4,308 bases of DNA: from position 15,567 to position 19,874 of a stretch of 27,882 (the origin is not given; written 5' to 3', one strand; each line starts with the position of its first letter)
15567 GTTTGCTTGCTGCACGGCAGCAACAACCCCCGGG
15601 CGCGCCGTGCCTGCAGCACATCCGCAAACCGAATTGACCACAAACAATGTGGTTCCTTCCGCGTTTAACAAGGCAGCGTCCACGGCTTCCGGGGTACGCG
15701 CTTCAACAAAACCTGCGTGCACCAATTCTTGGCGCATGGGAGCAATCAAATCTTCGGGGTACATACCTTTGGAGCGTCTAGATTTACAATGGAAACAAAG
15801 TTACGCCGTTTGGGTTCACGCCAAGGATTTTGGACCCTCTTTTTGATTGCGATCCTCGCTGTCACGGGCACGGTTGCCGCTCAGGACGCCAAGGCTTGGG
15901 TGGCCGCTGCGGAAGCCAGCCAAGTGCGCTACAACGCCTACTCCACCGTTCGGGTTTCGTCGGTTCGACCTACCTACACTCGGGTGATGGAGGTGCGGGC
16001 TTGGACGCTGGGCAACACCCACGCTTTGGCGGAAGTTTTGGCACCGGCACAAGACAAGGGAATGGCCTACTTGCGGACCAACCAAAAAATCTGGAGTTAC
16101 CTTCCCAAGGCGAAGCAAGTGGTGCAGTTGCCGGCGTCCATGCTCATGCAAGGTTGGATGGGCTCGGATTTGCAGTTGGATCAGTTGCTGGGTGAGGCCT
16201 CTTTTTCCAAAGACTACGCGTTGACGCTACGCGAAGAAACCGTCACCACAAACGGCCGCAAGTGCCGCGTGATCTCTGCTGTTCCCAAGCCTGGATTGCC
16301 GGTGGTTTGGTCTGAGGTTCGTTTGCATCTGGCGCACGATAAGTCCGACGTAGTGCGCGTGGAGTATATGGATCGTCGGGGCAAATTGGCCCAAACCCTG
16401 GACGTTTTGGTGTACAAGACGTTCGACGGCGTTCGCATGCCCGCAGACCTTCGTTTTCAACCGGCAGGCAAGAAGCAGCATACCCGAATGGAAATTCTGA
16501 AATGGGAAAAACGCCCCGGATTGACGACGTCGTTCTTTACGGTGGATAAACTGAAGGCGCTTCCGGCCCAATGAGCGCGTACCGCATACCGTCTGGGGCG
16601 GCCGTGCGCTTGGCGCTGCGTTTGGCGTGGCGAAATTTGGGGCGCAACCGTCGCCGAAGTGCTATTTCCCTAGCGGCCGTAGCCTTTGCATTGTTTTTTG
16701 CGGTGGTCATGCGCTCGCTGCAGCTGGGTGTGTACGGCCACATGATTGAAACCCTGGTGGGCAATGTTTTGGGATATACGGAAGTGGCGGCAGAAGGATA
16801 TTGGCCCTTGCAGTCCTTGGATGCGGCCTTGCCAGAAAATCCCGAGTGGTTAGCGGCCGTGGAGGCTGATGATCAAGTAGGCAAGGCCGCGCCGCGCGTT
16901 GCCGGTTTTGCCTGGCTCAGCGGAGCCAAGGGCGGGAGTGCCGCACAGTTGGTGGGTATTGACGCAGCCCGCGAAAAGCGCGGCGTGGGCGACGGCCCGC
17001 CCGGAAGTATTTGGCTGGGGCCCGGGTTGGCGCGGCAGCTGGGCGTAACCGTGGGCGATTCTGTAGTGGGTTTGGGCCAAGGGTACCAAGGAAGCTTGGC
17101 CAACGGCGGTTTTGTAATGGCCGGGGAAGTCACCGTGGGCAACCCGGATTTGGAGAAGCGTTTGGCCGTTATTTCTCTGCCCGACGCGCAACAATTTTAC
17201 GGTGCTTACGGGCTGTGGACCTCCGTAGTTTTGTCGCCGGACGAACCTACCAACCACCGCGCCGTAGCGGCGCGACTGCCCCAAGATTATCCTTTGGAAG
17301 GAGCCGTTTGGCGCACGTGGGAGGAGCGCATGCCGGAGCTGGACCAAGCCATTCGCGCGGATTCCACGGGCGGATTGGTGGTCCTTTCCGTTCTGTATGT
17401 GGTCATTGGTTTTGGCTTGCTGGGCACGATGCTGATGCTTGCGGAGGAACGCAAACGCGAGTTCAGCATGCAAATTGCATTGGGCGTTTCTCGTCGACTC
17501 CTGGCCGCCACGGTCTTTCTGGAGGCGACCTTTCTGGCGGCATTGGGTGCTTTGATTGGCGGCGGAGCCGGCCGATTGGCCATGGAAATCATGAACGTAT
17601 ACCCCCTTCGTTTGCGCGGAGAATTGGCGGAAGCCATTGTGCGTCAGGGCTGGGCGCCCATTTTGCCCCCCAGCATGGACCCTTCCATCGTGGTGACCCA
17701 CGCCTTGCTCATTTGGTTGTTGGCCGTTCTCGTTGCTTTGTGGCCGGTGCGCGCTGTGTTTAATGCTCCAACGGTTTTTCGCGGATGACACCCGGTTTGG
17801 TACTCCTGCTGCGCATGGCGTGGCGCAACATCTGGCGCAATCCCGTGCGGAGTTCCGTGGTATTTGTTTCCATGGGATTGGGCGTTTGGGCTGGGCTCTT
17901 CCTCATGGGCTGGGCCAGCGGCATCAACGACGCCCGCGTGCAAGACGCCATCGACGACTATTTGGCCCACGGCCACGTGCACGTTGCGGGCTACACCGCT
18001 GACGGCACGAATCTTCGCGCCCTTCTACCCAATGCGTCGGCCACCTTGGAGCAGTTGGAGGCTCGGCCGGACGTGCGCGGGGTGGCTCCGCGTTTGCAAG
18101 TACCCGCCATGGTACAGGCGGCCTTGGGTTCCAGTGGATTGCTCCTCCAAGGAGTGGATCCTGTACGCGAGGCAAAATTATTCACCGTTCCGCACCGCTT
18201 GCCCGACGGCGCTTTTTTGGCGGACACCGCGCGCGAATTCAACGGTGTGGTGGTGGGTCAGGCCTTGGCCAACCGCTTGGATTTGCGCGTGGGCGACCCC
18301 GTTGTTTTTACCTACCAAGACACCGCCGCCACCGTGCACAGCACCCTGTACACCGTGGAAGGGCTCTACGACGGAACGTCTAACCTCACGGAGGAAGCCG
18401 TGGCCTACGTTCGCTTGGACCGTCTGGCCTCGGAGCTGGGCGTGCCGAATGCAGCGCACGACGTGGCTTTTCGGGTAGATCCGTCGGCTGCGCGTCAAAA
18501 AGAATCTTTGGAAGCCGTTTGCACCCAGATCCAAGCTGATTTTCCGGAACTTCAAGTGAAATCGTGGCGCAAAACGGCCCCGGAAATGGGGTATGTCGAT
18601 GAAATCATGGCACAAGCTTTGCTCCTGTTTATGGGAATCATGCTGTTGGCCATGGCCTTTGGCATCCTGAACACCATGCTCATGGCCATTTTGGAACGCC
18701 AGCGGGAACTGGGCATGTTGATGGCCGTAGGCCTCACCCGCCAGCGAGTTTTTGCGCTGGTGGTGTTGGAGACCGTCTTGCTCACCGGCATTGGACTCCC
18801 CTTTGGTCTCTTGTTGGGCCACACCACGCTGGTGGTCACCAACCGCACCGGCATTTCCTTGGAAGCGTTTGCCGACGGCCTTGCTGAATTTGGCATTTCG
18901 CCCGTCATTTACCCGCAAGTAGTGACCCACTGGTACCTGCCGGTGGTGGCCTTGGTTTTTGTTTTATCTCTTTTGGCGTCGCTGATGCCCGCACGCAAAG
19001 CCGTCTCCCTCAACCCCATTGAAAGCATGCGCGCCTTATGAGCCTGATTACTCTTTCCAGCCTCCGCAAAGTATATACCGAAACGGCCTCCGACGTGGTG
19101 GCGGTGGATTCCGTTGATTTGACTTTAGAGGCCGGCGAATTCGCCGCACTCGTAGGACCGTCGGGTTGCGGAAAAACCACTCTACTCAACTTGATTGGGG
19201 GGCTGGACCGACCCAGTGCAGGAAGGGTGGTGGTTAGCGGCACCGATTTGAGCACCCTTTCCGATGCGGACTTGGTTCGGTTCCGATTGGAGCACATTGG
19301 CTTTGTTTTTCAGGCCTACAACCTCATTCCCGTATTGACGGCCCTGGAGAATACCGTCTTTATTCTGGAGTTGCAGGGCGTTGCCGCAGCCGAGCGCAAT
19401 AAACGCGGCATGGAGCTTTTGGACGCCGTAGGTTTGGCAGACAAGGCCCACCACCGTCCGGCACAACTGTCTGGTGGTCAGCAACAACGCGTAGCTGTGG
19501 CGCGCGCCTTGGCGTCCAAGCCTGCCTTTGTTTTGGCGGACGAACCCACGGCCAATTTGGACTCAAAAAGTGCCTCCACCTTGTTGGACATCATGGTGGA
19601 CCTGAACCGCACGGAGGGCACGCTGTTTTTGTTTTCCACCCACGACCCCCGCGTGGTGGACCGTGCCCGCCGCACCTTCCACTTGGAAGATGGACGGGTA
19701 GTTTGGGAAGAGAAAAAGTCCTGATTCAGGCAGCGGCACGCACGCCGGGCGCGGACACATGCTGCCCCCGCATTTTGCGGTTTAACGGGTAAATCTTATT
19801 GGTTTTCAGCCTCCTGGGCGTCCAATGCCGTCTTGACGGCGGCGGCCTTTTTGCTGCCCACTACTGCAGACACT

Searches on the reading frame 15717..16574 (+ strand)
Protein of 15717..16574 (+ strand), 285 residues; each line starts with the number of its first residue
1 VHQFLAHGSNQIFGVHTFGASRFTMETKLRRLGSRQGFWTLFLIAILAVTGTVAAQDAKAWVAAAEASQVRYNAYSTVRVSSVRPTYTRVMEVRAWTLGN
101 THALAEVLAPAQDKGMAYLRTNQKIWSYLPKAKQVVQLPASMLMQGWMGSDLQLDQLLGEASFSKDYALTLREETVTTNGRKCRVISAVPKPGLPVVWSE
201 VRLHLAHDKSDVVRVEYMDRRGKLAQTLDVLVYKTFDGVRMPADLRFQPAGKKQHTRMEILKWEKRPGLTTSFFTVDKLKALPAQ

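Call 6: search_protein_families(library=pfam, proteins=[window:15717-16574:+])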
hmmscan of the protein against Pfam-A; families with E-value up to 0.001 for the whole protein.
window:15717-16574:+ (285 aa): 1 family
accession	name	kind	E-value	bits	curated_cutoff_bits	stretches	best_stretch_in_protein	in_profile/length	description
PF17131.11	LolA_like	-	5.4e-36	124.4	30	1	99-280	1-183/184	Outer membrane lipoprotein-sorting protein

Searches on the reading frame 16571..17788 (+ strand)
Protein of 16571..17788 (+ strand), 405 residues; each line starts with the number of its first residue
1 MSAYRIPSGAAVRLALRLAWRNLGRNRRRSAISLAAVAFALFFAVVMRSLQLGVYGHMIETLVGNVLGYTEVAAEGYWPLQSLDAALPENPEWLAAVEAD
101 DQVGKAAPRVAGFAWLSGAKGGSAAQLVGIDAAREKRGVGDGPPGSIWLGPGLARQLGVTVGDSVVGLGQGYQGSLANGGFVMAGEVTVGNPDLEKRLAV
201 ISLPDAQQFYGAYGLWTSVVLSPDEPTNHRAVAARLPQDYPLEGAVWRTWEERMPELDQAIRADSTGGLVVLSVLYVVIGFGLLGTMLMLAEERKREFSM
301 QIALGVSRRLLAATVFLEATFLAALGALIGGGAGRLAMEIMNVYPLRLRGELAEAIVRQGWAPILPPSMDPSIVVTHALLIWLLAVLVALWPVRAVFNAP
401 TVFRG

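Call 6: search_protein_families(library=pfam, proteins=[window:16571-17788:+])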
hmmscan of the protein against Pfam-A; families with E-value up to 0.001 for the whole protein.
window:16571-17788:+ (405 aa): 1 family
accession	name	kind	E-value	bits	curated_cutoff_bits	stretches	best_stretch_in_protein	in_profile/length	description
PF02687.27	FtsX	-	4e-13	49.9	25.5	1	270-399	2-118/120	FtsX-like permease C-terminal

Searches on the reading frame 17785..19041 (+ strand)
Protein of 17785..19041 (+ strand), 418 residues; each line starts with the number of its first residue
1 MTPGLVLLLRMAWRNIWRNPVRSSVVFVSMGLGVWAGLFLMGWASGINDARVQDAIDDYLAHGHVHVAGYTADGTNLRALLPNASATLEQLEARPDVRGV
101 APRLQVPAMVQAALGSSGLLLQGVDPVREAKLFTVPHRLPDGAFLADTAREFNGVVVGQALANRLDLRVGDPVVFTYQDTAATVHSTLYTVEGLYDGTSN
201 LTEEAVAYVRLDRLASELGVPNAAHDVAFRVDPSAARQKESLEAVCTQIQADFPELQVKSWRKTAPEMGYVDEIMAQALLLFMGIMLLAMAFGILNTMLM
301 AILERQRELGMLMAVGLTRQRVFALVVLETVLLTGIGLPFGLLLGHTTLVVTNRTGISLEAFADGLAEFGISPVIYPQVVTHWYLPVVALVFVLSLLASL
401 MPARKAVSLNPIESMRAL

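Call 6: search_protein_families(library=pfam, proteins=[window:17785-19041:+])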
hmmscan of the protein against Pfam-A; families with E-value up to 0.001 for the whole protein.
window:17785-19041:+ (418 aa): 2 families
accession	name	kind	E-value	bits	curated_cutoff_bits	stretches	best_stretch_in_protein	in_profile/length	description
PF02687.27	FtsX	-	4.6e-14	52.9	25.5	1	281-411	2-120/120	FtsX-like permease C-terminal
PF12704.14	MacB_PCD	-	2.4e-09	38.2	27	1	29-237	7-197/207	MacB-like periplasmic core domain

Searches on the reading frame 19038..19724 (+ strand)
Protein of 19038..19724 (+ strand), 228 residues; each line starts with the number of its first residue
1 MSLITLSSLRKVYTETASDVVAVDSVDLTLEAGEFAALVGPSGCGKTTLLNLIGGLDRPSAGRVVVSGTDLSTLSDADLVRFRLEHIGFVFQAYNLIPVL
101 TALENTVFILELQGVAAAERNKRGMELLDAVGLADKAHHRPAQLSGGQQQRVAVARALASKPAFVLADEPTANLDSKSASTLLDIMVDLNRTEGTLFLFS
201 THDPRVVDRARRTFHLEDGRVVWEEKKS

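Call 6: search_protein_families(library=pfam, proteins=[window:19038-19724:+])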
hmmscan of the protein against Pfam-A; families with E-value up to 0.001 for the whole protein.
window:19038-19724:+ (228 aa): 3 families
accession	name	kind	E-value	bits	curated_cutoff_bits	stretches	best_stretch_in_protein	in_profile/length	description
PF00005.33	ABC_tran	-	3.7e-35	121.9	25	1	24-172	2-137/137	ABC transporter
PF13304.12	AAA_21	-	1.4e-11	45.4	27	1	121-208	197-304/304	AAA domain, putative AbiEii toxin, Type IV TA system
PF02463.25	SMC_N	-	1.2e-06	28.5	40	0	127-215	120-210/220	RecF/RecN/SMC N terminal domain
